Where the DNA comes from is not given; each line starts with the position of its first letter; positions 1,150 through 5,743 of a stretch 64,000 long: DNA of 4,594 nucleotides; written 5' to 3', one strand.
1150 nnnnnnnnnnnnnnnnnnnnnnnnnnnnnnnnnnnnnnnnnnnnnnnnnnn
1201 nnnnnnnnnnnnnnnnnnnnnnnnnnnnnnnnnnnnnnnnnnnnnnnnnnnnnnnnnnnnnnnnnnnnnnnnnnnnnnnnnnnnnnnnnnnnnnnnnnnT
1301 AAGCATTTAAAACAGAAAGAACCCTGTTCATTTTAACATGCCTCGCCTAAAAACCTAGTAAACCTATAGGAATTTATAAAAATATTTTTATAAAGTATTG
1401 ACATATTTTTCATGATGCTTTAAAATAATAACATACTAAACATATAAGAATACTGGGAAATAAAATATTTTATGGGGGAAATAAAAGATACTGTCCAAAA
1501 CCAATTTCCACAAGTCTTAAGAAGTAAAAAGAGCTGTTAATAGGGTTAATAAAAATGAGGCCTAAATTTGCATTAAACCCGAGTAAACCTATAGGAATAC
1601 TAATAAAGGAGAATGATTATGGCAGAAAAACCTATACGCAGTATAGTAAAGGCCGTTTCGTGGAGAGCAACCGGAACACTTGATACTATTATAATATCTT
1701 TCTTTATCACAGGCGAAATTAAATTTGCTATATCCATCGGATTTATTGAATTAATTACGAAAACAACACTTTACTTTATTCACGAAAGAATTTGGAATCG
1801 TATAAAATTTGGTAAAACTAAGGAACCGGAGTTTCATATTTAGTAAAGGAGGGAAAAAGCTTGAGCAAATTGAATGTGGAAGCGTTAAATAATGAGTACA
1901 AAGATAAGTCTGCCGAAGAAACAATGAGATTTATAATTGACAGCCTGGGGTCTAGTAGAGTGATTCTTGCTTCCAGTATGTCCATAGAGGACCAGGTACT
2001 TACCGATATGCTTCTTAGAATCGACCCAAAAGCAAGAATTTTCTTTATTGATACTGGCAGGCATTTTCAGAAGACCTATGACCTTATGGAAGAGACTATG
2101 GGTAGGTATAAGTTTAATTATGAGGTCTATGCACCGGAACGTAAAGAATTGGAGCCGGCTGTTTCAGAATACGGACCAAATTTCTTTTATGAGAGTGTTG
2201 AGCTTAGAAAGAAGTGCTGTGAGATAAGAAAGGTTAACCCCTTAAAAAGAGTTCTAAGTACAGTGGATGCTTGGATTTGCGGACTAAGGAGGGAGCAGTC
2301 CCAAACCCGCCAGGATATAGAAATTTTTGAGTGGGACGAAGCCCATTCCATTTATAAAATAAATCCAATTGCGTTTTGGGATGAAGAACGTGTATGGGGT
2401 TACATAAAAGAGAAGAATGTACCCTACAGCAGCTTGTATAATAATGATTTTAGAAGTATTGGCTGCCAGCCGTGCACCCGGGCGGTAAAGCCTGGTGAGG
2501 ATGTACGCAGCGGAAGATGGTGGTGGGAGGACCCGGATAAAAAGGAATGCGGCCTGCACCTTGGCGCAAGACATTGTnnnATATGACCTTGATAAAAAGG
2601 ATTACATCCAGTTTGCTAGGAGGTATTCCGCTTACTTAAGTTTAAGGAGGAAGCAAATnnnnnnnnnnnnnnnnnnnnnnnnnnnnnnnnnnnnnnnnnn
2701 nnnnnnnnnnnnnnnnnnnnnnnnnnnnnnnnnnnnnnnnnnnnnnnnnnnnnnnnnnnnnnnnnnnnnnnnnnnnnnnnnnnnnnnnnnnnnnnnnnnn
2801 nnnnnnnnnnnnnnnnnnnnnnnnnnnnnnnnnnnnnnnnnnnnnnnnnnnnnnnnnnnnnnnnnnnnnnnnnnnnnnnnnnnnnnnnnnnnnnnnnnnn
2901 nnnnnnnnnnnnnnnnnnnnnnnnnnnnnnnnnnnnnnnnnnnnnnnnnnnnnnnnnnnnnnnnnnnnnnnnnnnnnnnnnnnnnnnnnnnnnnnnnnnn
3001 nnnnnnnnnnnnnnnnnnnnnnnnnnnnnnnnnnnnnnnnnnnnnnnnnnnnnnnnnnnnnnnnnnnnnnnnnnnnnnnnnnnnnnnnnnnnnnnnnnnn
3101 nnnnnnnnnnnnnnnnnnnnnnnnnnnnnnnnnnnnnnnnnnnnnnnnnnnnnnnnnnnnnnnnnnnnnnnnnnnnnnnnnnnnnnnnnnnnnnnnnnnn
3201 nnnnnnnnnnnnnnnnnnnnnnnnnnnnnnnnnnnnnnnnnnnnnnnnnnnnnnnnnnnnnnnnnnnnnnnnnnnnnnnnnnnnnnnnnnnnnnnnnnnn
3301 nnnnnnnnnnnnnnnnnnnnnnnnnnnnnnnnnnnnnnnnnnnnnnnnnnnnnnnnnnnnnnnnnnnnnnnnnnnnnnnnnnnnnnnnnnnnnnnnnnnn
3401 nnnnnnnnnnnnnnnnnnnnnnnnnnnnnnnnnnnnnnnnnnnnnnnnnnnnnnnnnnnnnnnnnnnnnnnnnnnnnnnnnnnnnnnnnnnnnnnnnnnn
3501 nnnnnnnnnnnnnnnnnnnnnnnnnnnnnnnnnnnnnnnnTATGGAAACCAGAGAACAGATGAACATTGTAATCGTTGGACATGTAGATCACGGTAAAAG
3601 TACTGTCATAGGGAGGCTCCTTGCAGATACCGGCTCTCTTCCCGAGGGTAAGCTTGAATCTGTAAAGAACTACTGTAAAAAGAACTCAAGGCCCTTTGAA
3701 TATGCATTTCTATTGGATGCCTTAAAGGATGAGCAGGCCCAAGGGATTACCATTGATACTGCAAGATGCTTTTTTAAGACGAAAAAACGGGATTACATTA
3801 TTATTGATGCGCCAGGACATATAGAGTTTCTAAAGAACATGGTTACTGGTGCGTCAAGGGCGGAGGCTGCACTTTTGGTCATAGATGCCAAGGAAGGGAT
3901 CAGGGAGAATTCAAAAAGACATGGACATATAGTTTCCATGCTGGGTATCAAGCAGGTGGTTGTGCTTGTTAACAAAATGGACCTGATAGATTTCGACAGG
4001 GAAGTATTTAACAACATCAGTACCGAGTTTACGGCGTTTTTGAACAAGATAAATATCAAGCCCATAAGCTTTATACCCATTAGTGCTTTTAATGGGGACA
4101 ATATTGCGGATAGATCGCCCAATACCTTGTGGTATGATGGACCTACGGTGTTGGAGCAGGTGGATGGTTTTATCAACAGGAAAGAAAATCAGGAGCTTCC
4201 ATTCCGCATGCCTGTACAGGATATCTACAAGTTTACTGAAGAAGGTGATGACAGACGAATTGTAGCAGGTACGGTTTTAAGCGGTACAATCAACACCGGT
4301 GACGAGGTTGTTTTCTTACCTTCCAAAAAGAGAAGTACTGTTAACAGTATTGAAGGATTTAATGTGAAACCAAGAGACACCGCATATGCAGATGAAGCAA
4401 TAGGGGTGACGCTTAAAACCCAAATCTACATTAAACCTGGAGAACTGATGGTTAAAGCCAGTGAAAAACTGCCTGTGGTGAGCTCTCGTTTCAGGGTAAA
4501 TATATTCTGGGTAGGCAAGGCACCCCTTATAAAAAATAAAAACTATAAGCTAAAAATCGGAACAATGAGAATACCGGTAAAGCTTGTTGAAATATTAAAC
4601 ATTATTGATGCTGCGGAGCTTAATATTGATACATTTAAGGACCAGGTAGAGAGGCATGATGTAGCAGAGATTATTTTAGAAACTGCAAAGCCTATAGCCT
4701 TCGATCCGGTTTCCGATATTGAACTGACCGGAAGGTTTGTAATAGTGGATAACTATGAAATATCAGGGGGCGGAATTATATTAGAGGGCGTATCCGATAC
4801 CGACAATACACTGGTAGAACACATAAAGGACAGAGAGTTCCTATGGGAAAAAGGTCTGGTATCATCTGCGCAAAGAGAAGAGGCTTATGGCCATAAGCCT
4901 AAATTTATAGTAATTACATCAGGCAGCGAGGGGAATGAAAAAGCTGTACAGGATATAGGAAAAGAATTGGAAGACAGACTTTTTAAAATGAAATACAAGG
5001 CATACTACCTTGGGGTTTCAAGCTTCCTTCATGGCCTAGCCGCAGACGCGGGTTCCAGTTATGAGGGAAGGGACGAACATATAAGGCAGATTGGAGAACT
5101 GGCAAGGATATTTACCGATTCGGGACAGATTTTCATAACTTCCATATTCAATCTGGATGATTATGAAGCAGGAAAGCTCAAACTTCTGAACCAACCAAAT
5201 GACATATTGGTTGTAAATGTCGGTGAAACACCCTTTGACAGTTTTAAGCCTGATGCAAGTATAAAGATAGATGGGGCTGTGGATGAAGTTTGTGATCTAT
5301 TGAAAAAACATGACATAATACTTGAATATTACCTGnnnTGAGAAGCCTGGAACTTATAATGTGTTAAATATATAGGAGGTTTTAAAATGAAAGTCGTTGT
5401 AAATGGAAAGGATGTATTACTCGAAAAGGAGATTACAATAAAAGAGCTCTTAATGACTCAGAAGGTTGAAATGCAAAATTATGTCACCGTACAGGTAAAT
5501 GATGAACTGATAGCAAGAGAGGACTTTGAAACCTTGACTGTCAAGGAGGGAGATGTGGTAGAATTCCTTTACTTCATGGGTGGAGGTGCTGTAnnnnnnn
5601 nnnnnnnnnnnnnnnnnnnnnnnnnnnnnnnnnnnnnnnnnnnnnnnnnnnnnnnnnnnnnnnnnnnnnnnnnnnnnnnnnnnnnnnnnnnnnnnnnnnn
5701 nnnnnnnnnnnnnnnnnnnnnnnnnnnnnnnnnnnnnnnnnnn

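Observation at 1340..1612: CymR-like regulon with a duplicated ~110-bp promoter-operator module and six operator copies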

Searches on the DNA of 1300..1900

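Call 50: search_rna_families(source=window, start=1300, end=1900, threshold=evalue, max_evalue=1)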
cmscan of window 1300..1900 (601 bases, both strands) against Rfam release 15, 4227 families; matches with E-value up to 1: 1.
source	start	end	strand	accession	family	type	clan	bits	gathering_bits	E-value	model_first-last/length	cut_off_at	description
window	1686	1777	-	RF01451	S_pombe_snR97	Gene; snRNA; snoRNA; HACA-box;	-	22.8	100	0.29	1-148/148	no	small nucleolar RNA snR97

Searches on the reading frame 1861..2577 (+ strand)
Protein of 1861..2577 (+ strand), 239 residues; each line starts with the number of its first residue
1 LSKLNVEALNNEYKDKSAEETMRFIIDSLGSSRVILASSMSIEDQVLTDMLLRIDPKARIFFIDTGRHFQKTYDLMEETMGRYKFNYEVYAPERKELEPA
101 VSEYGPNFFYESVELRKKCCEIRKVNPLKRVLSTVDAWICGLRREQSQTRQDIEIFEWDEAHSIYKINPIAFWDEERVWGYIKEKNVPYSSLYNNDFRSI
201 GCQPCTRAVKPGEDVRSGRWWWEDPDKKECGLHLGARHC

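Call 10: search_protein_families(library=ncbifam, proteins=[window:1861-2577:+])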
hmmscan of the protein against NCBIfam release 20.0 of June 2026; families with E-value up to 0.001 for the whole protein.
window:1861-2577:+ (239 aa): 14 families
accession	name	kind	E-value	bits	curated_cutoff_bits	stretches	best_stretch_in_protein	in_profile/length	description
NF002537.0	PRK02090.1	equivalog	1.4e-81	273.7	154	1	3-235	13-240/244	phosphoadenylyl-sulfate reductase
TIGR02055.1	APS_reductase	subfamily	2.1e-75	252.8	235.3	1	39-232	1-194/194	adenylylsulfate reductase, thioredoxin dependent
TIGR00434.1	cysH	subfamily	4.8e-56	190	165.1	1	19-233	2-213/214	phosophoadenylyl-sulfate reductase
TIGR02057.1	PAPS_reductase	equivalog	2.5e-49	168.2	254.2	1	8-233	3-224/224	phosphoadenosine phosphosulfate reductase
TIGR00424.1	APS_reduc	equivalog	4.8e-42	144.1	553.2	1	6-235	91-325/464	5'-adenylylsulfate reductase, thioredoxin-independent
NF010368.0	PRK13795.1-3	equivalog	1.3e-13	50.1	588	1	8-207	222-422/635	hypothetical protein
NF010367.0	PRK13795.1-2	equivalog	9.6e-12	44.1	456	1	9-206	218-416/584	hypothetical protein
NF006327.0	PRK08557.1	equivalog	1.8e-11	43.5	366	1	35-209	184-358/415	hypothetical protein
NF010366.0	PRK13795.1-1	equivalog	1.4e-10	40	745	1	57-209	294-447/667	hypothetical protein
NF006351.0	PRK08576.1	equivalog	3.1e-08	32.6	290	1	117-206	311-402/436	hypothetical protein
NF003587.0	PRK05253.1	subfamily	8e-08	31.9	195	0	165-199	181-215/301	sulfate adenylyltransferase subunit CysD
TIGR02039.1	CysD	subfamily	7.7e-06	25.7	396.6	0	60-160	52-145/294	sulfate adenylyltransferase, small subunit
NF010369.0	PRK13795.1-4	equivalog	1.4e-05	23.5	1086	1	10-206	231-429/633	hypothetical protein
NF009214.0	PRK12563.1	equivalog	8.5e-05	22.1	413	0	166-200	197-231/317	sulfate adenylyltransferase subunit CysD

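Call 41: find_homologous_proteins(query=window:1861-2577:+, max_evalue=1e-40)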
Query window:1861-2577:+ (239 aa): 5250 proteins with E <= 1e-40 among 7366 candidates; the best 120 are listed.
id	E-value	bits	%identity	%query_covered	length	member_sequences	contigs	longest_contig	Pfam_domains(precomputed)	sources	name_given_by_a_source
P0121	3.2e-163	559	100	100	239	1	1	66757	PF01507.26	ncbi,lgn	ncbi:MAG: phosphoadenylyl-sulfate reductase [Bacillota bacterium]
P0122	1.3e-140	485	86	100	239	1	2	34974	PF01507.26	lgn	-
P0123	2.7e-131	454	81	98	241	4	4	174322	PF01507.26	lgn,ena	-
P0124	3.3e-131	454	81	98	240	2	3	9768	PF01507.26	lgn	-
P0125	5.7e-131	453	80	97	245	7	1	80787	PF01507.26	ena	-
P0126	8.7e-131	453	80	98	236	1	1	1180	PF01507.26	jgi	jgi:phosphoadenosine phosphosulfate reductase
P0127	1.1e-130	452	81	97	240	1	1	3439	PF01507.26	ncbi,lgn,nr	ncbi:MAG: phosphoadenylyl-sulfate reductase [Ruminiclostridium sp.]|nr:phosphoadenylyl-sulfate reduc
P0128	4.3e-130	450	82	98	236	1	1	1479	PF01507.26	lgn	-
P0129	6.3e-130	450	80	97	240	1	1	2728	PF01507.26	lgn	-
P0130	3.0e-129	448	81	98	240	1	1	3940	PF01507.26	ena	-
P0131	3.9e-129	447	78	100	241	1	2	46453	PF01507.26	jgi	jgi:phosphoadenosine phosphosulfate reductase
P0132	1.7e-128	445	79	97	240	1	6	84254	PF01507.26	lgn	-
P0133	2.0e-128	445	79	98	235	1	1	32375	PF01507.26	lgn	-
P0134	7.7e-128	443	78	98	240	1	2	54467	PF01507.26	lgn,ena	-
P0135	9.8e-128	443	76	100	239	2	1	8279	PF01507.26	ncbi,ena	-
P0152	1.7e-124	432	76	98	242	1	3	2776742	PF01507.26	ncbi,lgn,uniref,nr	ncbi:phosphoadenylyl-sulfate reductase [Thermoanaerobacterium thermosaccharolyticum]|uniref:phosphoa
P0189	1.2e-119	416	74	98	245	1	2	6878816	PF01507.26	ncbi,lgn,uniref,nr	ncbi:phosphoadenylyl-sulfate reductase [Pseudobacteroides cellulosolvens]|uniref:Adenosine 5'-phosph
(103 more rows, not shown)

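Call 42: find_encoding_contigs(protein=P0122, flank=10000, max_places=2)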
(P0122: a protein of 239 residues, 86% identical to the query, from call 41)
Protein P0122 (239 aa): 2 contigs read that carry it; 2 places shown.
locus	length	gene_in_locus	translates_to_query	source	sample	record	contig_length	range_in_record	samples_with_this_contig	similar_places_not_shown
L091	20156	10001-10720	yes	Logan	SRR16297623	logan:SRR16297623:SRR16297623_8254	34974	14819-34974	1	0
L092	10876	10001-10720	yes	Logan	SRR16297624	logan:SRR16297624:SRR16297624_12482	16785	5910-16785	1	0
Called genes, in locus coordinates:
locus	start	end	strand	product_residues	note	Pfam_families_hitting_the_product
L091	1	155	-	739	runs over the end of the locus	PF00082:Peptidase_S8, PF00754:F5_F8_type_C, PF22633:F5_F8_type_C_2 (faint)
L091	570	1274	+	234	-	PF00072:Response_reg, PF00486:Trans_reg_C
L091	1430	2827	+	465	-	-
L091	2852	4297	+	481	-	PF00672:HAMP, PF00512:HisKA, PF02518:HATPase_c, PF13589:HATPase_c_3 (faint)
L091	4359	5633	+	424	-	-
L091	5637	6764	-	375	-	PF25198:Spore_GerAC_N, PF05504:Spore_GerAC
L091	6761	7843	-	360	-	PF03845:Spore_permease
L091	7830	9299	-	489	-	PF03323:GerA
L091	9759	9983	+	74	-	PF09834:DUF2061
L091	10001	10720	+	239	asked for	PF01507:PAPS_reduct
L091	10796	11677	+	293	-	PF01507:PAPS_reduct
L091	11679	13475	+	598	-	PF00009:GTP_EFTU, PF01926:MMR_HSR1 (faint), PF03144:GTP_EFTU_D2 (weak), PF22594:GTP-eEF1A_C, PF01583:APS_kinase (weak)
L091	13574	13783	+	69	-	PF02597:ThiS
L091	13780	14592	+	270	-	PF00899:ThiF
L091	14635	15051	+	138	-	PF14464:Prok-JAB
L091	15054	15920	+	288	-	PF03460:NIR_SIR_ferr, PF01077:NIR_SIR, PF00037:Fer4 (weak), PF13237:Fer4_10 (weak), PF14697:Fer4_21 (weak), PF12838:Fer4_7, PF13187:Fer4_9 (weak), PF12837:Fer4_6 (weak), +1 more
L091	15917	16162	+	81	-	PF01206:TusA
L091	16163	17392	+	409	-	PF01053:Cys_Met_Meta_PP, PF01041:DegT_DnrJ_EryC1 (faint)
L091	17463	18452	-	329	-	PF18419:ATP-grasp_6, PF14397:ATPgrasp_ST, PF01071:GARS_A, PF08443:RimK, PF02222:ATP-grasp (weak), PF07478:Dala_Dala_lig_C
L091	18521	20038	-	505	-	PF04262:Glu_cys_ligase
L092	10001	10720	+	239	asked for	PF01507:PAPS_reduct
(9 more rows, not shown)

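Call 43: find_encoding_contigs(protein=P0123, flank=10000, max_places=2)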
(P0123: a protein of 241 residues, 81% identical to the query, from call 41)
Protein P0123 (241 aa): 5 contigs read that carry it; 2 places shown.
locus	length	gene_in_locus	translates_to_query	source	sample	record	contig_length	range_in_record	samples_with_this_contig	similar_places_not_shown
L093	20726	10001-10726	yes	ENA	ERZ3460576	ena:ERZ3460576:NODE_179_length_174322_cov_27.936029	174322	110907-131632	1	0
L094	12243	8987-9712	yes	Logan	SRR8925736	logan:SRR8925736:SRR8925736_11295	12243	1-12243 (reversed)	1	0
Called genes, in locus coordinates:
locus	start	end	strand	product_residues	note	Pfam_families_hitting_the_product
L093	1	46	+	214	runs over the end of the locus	PF13241:NAD_binding_7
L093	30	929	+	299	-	PF01379:Porphobil_deam, PF03900:Porphobil_deamC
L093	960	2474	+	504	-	PF00590:TP_methylase, PF02602:HEM4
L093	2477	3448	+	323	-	PF00490:ALAD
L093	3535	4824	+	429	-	PF00202:Aminotran_3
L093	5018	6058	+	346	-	PF13379:NMT1_2, PF04069:OpuAC (weak), PF09084:NMT1, PF12974:Phosphonate-bd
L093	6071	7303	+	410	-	PF00480:ROK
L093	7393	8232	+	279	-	PF03193:RsgA_GTPase (weak), PF00005:ABC_tran, PF13304:AAA_21 (faint)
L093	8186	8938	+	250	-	PF00528:BPD_transp_1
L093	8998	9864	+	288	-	PF03460:NIR_SIR_ferr, PF01077:NIR_SIR, PF25160:LdpA_Fe-S-bd (faint), PF00037:Fer4 (weak), PF13237:Fer4_10, PF12838:Fer4_7, PF13187:Fer4_9, PF12837:Fer4_6 (weak)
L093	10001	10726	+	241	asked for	PF01507:PAPS_reduct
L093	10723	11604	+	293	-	PF01507:PAPS_reduct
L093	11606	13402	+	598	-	PF00009:GTP_EFTU, PF01926:MMR_HSR1 (faint), PF22594:GTP-eEF1A_C, PF01583:APS_kinase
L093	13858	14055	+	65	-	PF01243:PNPOx_N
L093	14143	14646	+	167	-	PF01613:Flavin_Reduct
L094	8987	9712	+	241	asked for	PF01507:PAPS_reduct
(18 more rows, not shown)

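Call 44: find_encoding_contigs(protein=P0189, flank=10000, max_places=1)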
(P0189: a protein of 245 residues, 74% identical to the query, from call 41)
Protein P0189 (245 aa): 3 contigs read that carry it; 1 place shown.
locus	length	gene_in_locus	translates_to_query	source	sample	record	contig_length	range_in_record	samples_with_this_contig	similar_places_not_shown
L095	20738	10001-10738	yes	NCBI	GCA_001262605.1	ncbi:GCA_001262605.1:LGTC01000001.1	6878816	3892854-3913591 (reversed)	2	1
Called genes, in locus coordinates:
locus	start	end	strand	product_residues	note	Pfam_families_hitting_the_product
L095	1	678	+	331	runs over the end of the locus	PF04055:Radical_SAM, PF13353:Fer4_12 (weak), PF13186:SPASM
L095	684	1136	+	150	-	PF13404:HTH_AsnC-type, PF13412:HTH_24 (faint), PF22451:NirdL-like_HTH, PF17805:AsnC_trans_reg2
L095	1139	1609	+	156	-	PF13404:HTH_AsnC-type (weak), PF22451:NirdL-like_HTH, PF17805:AsnC_trans_reg2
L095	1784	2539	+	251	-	PF07833:Cu_amine_oxidN1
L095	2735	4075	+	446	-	PF00309:Sigma54_AID, PF04963:Sigma54_CBD, PF04552:Sigma54_DBD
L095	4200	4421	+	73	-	-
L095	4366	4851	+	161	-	PF11155:DUF2935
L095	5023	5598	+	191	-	PF02525:Flavodoxin_2, PF03358:FMN_red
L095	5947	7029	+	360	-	PF13531:SBP_bac_11, PF01547:SBP_bac_1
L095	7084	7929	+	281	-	PF00528:BPD_transp_1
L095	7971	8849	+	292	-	PF00528:BPD_transp_1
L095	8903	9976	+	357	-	PF02463:SMC_N (weak), PF00005:ABC_tran, PF13304:AAA_21 (faint), PF17850:CysA_C_terminal, PF12857:TOBE_3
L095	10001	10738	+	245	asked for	PF01507:PAPS_reduct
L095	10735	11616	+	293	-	PF01507:PAPS_reduct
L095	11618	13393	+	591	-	PF00009:GTP_EFTU, PF01926:MMR_HSR1 (faint), PF03144:GTP_EFTU_D2 (weak), PF22594:GTP-eEF1A_C, PF01583:APS_kinase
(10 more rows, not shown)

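Call 45: find_encoding_contigs(protein=P0152, flank=10000, max_places=1)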
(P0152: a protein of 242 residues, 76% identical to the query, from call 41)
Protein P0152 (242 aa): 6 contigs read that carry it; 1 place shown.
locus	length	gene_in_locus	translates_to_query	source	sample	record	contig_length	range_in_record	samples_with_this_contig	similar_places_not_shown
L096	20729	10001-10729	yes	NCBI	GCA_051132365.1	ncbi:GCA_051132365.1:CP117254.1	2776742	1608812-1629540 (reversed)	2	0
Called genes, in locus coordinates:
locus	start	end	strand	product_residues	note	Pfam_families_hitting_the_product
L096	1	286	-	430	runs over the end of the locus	PF00202:Aminotran_3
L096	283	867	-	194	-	PF13241:NAD_binding_7, PF14824:Sirohm_synth_M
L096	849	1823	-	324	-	PF00490:ALAD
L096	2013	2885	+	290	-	PF03460:NIR_SIR_ferr, PF01077:NIR_SIR, PF14697:Fer4_21 (weak), PF00037:Fer4 (weak), PF13237:Fer4_10, PF12838:Fer4_7, PF13187:Fer4_9 (weak), PF00037:Fer4, +2 more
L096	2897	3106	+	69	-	PF02597:ThiS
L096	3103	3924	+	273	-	PF00899:ThiF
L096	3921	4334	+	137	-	PF01398:JAB (weak), PF14464:Prok-JAB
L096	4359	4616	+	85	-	PF01206:TusA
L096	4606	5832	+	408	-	PF01053:Cys_Met_Meta_PP, PF00155:Aminotran_1_2 (weak), PF06838:Met_gamma_lyase (weak)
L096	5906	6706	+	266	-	PF01507:PAPS_reduct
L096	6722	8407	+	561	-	PF00009:GTP_EFTU, PF01926:MMR_HSR1 (faint), PF03144:GTP_EFTU_D2 (weak), PF22594:GTP-eEF1A_C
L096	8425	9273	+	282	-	PF00005:ABC_tran, PF02463:SMC_N (faint), PF13304:AAA_21 (faint)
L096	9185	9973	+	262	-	PF00528:BPD_transp_1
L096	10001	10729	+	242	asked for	PF01507:PAPS_reduct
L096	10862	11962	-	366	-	PF04015:DUF362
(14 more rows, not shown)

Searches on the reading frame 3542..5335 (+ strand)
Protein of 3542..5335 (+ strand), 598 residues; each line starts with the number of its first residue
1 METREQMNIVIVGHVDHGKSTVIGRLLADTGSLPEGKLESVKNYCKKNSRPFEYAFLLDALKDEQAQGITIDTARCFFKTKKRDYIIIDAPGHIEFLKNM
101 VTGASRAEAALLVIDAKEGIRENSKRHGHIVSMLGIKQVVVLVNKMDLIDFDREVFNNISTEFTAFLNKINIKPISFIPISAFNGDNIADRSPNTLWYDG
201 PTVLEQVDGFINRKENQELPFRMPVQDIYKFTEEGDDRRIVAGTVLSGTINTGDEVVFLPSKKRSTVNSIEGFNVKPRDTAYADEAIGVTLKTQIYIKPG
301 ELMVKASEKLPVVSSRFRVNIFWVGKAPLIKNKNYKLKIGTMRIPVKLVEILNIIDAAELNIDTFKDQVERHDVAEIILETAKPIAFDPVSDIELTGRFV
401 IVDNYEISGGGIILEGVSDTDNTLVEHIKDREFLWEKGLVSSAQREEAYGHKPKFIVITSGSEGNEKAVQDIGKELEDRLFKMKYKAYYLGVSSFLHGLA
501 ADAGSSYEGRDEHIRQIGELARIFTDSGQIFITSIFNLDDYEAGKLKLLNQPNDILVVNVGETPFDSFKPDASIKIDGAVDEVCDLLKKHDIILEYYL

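Call 10: search_protein_families(library=ncbifam, proteins=[window:3542-5335:+])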
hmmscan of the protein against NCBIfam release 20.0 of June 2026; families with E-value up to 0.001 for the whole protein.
window:3542-5335:+ (598 aa): 41 families (the best 25 are shown)
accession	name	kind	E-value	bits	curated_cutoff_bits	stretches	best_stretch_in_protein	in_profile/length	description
NF004035.0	PRK05506.1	subfamily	3.9e-131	438.4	715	1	3-560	21-564/632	bifunctional sulfate adenylyltransferase subunit 1/adenylylsulfate kinase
NF003478.0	PRK05124.1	equivalog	9e-107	357.6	590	1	4-420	25-440/475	sulfate adenylyltransferase subunit CysN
TIGR02034.1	CysN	subfamily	2.6e-105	352.8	336.1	1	9-405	3-396/406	sulfate adenylyltransferase, large subunit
NF008969.0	PRK12317.1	subfamily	1e-93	314.2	502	1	2-414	3-419/426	elongation factor 1-alpha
TIGR00483.1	EF-1_alpha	equivalog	8.5e-84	281.5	540.1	1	4-415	5-421/427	translation elongation factor EF-1 subunit alpha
NF000766.0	PRK00049.1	subfamily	3e-41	141.5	449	1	3-306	9-298/396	elongation factor Tu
NF009373.0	PRK12736.1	subfamily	1.2e-39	136.2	452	1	3-304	9-294/394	elongation factor Tu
NF009372.0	PRK12735.1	subfamily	3.7e-39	134.7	479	1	3-306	9-298/396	elongation factor Tu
TIGR00485.1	EF-Tu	equivalog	2.8e-37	128.4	522.4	1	3-301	9-291/394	elongation factor Tu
TIGR00475.1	selB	equivalog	5.7e-36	124.4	242.25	1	60-303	27-256/581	selenocysteine-specific translation elongation factor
TIGR03680.1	eif2g_arch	equivalog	8.2e-24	84.6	514.5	1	5-263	4-254/407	translation initiation factor IF-2 subunit gamma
NF003077.0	PRK04000.1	equivalog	4.7e-22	78.7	315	1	4-264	7-259/412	translation initiation factor IF-2 subunit gamma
TIGR01393.1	lepA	equivalog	6.7e-16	57.8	533.9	1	7-271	4-237/595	translation elongation factor 4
TIGR01394.1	TypA_BipA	equivalog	1.4e-15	56.6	757.3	1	8-268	3-245/594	translational GTPase TypA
NF009381.0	PRK12740.1-5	subfamily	2.1e-15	56.2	583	1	2-165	5-156/692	elongation factor G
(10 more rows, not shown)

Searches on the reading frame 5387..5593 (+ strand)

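Call 79: search_protein_families(library=pfam, proteins=[window:5387-5593:+], max_evalue=0.00001)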
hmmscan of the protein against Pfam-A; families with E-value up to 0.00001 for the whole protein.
window:5387-5593:+ (69 aa): 1 family
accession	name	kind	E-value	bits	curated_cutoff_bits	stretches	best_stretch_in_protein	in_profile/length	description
PF02597.26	ThiS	-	2e-09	38.3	22.5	1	7-67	5-76/76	ThiS family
